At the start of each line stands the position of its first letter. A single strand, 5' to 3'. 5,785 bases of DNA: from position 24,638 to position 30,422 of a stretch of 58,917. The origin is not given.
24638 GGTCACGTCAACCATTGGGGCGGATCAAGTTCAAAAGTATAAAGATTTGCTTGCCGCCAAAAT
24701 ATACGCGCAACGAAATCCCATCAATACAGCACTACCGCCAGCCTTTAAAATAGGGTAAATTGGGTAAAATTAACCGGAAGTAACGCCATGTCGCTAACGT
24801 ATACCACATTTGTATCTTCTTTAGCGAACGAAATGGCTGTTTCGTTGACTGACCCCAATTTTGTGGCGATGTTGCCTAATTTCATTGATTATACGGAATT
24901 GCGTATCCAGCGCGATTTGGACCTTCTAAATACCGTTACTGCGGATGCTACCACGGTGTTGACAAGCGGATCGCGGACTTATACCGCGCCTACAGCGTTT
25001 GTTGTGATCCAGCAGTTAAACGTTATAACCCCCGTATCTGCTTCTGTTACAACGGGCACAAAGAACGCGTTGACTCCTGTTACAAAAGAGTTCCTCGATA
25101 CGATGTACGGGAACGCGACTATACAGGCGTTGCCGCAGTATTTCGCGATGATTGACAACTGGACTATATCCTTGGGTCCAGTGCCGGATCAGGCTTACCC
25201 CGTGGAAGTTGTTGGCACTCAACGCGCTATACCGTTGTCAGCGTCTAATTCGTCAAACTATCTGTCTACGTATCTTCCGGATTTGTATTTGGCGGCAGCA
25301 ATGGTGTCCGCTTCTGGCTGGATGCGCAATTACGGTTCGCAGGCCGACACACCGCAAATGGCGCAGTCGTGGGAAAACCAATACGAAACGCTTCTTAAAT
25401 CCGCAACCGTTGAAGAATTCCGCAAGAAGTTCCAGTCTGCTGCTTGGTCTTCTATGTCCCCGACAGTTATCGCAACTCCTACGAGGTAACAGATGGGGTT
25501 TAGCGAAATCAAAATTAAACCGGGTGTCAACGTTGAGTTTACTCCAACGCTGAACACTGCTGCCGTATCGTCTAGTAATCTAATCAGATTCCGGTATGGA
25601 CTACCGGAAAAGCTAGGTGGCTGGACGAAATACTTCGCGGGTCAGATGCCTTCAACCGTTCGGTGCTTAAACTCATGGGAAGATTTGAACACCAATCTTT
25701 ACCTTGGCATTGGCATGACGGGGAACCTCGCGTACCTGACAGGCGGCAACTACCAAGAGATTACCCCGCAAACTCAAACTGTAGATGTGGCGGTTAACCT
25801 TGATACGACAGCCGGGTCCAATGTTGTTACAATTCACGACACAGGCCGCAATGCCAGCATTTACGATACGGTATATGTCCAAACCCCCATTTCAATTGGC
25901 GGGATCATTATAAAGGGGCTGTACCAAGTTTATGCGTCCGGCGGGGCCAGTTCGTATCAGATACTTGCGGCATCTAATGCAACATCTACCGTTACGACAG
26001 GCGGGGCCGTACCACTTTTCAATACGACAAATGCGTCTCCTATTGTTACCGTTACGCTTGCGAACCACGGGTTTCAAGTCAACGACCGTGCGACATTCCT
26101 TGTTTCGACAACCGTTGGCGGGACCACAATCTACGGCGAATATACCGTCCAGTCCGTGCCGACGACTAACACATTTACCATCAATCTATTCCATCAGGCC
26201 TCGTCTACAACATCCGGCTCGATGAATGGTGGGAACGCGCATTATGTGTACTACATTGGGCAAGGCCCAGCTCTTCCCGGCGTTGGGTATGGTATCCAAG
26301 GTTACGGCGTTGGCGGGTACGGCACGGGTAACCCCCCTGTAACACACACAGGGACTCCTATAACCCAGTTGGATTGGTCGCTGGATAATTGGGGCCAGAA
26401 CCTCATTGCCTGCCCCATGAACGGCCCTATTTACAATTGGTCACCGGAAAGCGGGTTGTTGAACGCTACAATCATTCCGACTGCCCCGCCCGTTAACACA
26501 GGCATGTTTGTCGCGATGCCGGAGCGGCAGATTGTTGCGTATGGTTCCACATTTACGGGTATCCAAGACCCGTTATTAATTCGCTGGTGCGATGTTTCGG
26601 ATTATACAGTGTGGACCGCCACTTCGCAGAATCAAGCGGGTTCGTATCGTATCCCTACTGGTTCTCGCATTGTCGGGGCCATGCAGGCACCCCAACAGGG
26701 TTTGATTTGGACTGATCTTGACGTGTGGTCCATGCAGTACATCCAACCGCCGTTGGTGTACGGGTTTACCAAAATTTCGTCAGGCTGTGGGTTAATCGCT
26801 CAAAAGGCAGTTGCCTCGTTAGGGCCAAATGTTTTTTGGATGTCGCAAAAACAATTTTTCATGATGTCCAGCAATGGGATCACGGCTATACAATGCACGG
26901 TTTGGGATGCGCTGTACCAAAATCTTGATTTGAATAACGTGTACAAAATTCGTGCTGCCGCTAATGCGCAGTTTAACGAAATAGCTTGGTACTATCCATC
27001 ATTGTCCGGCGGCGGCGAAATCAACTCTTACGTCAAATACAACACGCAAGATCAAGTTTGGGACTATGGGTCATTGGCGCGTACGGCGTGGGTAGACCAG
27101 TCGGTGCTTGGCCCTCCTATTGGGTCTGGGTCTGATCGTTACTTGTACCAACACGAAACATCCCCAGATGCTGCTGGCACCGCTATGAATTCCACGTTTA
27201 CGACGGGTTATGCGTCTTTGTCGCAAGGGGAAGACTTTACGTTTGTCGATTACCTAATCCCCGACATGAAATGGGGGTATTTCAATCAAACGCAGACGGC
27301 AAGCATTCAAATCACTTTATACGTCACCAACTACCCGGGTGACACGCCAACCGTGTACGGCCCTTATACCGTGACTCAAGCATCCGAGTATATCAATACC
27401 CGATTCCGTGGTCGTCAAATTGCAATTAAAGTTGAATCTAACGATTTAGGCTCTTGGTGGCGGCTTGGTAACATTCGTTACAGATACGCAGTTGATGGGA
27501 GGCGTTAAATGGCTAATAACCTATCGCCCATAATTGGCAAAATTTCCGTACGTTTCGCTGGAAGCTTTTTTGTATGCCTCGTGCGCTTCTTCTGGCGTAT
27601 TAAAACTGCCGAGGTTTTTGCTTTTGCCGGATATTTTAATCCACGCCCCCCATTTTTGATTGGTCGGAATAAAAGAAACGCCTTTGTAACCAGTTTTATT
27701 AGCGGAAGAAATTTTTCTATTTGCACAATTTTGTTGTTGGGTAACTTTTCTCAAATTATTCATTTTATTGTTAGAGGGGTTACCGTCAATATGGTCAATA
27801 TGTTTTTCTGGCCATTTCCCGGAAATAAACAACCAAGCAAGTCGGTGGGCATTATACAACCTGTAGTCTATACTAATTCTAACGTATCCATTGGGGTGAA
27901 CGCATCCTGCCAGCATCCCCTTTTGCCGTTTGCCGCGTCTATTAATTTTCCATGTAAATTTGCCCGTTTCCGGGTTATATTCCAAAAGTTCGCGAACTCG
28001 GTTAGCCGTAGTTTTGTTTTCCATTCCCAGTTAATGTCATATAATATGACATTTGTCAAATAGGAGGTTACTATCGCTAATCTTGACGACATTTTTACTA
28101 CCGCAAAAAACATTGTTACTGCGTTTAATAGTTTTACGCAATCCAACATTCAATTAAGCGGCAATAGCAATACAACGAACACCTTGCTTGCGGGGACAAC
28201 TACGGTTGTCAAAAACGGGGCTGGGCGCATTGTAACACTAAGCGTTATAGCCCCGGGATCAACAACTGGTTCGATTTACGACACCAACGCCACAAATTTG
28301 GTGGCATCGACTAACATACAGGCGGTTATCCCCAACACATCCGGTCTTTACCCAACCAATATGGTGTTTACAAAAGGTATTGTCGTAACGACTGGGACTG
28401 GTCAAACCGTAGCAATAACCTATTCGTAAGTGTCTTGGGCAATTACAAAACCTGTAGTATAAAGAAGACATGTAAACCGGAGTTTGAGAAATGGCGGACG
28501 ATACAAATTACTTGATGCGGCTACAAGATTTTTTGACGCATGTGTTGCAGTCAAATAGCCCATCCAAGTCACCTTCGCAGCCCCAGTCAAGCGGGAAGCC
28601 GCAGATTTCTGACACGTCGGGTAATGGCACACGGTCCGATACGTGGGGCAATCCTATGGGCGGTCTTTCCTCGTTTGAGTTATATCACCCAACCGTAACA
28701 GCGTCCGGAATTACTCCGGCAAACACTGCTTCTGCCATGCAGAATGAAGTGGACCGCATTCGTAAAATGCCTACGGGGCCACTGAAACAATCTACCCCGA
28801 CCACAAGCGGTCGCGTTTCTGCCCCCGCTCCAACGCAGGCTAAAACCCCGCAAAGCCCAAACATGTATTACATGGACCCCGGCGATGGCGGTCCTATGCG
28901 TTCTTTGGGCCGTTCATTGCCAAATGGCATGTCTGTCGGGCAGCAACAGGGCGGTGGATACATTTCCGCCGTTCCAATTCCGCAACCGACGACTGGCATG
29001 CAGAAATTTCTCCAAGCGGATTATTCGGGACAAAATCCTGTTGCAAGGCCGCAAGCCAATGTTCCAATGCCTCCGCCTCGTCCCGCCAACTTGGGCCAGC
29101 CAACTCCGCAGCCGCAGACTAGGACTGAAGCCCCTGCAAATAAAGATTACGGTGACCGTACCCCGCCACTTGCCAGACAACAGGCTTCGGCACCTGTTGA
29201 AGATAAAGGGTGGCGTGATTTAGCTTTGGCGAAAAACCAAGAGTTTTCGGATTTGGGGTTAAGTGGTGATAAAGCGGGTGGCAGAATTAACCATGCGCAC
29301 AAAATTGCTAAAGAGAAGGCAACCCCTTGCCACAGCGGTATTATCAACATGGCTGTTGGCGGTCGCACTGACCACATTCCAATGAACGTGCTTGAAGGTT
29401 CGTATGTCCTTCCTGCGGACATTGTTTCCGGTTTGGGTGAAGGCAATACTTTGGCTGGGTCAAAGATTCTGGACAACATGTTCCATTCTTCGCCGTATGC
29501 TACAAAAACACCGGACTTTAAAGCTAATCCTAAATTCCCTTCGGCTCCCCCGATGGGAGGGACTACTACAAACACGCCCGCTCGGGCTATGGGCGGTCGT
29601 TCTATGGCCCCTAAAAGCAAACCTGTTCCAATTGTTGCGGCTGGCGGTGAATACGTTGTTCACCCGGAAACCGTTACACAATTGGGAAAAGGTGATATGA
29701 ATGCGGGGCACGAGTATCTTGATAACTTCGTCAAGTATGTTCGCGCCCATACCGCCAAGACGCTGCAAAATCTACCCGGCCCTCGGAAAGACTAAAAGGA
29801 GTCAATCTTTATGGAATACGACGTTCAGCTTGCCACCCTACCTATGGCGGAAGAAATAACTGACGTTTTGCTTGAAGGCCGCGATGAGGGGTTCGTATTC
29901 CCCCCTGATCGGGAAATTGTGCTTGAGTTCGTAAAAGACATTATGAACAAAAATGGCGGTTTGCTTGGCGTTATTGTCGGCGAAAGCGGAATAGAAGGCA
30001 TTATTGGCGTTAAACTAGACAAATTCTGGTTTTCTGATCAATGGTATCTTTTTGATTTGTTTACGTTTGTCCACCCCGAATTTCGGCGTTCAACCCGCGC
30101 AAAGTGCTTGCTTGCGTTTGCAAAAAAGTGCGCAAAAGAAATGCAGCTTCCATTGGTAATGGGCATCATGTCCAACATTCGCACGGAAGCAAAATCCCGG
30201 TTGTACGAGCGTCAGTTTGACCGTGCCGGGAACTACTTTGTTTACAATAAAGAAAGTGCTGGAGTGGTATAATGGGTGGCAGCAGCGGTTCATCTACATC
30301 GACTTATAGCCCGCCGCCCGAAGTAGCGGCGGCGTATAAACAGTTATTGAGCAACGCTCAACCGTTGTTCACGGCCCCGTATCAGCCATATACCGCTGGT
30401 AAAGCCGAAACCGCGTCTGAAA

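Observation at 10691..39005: Short basic x-GG-(R/K/A)-(V/I/A)-H motif scattered about 18 times over five virion-module proteins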

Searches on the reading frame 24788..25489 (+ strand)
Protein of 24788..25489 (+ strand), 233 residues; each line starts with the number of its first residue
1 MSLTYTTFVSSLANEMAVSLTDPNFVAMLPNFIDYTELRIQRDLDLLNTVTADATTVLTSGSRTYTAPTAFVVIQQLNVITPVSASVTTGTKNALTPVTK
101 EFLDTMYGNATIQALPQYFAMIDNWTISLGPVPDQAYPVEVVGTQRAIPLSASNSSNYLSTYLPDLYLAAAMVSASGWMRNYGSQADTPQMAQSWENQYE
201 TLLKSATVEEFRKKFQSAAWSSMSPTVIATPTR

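Call 10: search_protein_families(library=phrogs, proteins=[window:24788-25489:+], max_evalue=0.001)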
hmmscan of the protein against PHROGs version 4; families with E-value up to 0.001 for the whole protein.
window:24788-25489:+ (233 aa): 2 families
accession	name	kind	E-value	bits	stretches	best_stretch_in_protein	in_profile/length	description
phrog_2941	-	head and packaging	3.8e-18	66.9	1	22-220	21-201/208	virion structural protein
phrog_10775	-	tail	4.2e-07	30.9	1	91-210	89-221/237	tail protein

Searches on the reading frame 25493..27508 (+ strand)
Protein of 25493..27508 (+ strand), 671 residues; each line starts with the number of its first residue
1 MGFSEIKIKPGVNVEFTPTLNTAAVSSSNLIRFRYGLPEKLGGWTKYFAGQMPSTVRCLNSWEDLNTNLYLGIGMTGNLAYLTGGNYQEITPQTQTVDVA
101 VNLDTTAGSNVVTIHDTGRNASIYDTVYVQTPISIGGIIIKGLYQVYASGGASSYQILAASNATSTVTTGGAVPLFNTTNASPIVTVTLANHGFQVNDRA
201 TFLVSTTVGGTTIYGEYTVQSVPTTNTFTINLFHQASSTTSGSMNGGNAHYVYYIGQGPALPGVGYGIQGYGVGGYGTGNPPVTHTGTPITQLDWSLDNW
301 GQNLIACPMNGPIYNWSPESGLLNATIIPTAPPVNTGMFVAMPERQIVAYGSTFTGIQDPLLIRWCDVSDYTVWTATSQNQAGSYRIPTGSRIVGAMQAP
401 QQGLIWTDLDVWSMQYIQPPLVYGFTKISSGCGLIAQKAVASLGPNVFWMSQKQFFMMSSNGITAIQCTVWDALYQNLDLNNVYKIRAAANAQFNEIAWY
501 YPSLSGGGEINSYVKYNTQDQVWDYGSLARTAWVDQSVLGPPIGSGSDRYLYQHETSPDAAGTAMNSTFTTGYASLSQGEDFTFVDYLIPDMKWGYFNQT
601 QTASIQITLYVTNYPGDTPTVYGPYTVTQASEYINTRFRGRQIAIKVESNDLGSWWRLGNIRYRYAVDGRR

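Call 5: search_protein_families(library=pfam, proteins=[window:25493-27508:+], max_evalue=0.01)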
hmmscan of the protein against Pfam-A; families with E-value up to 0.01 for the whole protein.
window:25493-27508:+ (671 aa): 1 family
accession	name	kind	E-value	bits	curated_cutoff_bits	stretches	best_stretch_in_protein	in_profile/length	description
PF12195.14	End_beta_barrel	-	0.0088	16.4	35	0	181-240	15-71/83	Beta barrel domain of bacteriophage endosialidase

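Call 10: search_protein_families(library=phrogs, proteins=[window:25493-27508:+], max_evalue=0.001)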
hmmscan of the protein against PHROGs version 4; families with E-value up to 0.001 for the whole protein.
window:25493-27508:+ (671 aa): 1 family
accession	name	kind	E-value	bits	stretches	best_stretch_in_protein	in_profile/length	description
phrog_3287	-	head and packaging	1.8e-68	232.7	1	4-671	6-524/524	virion structural protein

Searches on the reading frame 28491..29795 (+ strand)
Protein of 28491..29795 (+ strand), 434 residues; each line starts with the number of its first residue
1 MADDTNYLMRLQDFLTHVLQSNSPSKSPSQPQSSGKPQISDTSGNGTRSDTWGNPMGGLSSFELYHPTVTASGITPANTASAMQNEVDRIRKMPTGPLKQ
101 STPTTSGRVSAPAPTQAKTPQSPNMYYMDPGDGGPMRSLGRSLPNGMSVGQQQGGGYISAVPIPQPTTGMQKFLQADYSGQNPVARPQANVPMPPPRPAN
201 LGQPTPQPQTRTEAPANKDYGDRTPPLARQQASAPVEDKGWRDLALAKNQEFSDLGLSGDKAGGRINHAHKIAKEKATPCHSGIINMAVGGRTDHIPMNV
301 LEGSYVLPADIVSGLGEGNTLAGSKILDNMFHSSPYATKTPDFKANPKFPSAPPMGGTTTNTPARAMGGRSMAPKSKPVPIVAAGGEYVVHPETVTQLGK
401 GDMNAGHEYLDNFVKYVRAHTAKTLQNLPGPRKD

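Call 5: search_protein_families(library=pfam, proteins=[window:28491-29795:+], max_evalue=0.01)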
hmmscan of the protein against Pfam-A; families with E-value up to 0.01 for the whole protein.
window:28491-29795:+ (434 aa): 0 families

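Call 11: search_protein_families(library=phrogs, proteins=[window:28491-29795:+], max_evalue=0.001)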
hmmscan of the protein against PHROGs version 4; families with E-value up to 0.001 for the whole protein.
window:28491-29795:+ (434 aa): 0 families

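Call 31: search_solved_structures(query=window:28491-29795:+, max_evalue=10)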
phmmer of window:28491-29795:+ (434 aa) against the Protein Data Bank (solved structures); distinct sequences matched with E-value up to 10: 3.
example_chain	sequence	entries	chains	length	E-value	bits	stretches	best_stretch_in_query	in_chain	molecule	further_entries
7ane_af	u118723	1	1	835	0.19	14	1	14-124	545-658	Excreted/secreted protein 15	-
9hyf_C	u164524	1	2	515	0.21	13.9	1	180-265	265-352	E3 ubiquitin-protein ligase kcmf-1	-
9qx1_C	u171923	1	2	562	0.24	13.7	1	180-265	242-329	KCMF1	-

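Call 95: search_protein_families(library=ncbifam, proteins=[window:28491-29795:+], max_evalue=0.01)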
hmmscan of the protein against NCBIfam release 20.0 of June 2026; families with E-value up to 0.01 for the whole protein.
window:28491-29795:+ (434 aa): 0 families

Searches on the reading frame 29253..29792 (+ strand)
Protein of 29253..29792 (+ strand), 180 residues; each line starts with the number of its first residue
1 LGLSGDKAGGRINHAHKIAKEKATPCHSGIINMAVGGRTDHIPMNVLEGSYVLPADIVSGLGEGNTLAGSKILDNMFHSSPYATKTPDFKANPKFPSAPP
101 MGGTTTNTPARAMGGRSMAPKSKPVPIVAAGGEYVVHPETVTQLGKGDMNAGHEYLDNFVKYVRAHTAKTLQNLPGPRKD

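Call 91: search_protein_families(library=pfam, proteins=[window:29253-29792:+], max_evalue=1)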
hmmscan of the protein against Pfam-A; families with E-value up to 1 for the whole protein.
window:29253-29792:+ (180 aa): 0 families

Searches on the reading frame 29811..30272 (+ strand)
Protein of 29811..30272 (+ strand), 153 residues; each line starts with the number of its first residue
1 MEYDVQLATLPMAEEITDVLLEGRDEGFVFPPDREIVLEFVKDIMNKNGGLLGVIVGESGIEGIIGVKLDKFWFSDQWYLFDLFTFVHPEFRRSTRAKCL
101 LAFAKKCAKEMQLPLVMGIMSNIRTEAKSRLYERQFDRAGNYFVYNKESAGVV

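Call 5: search_protein_families(library=pfam, proteins=[window:29811-30272:+], max_evalue=0.01)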
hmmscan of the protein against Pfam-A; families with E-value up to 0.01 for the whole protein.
window:29811-30272:+ (153 aa): 1 family
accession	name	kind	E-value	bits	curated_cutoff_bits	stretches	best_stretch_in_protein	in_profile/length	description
PF13508.13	Acetyltransf_7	-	0.00098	19.9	27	1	62-134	12-79/84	Acetyltransferase (GNAT) domain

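Call 11: search_protein_families(library=phrogs, proteins=[window:29811-30272:+], max_evalue=0.001)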
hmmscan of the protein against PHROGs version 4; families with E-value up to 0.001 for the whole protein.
window:29811-30272:+ (153 aa): 1 family
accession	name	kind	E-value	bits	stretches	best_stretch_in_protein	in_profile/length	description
phrog_1249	-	other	6.6e-05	23.7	1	31-134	40-143/180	acetyltransferase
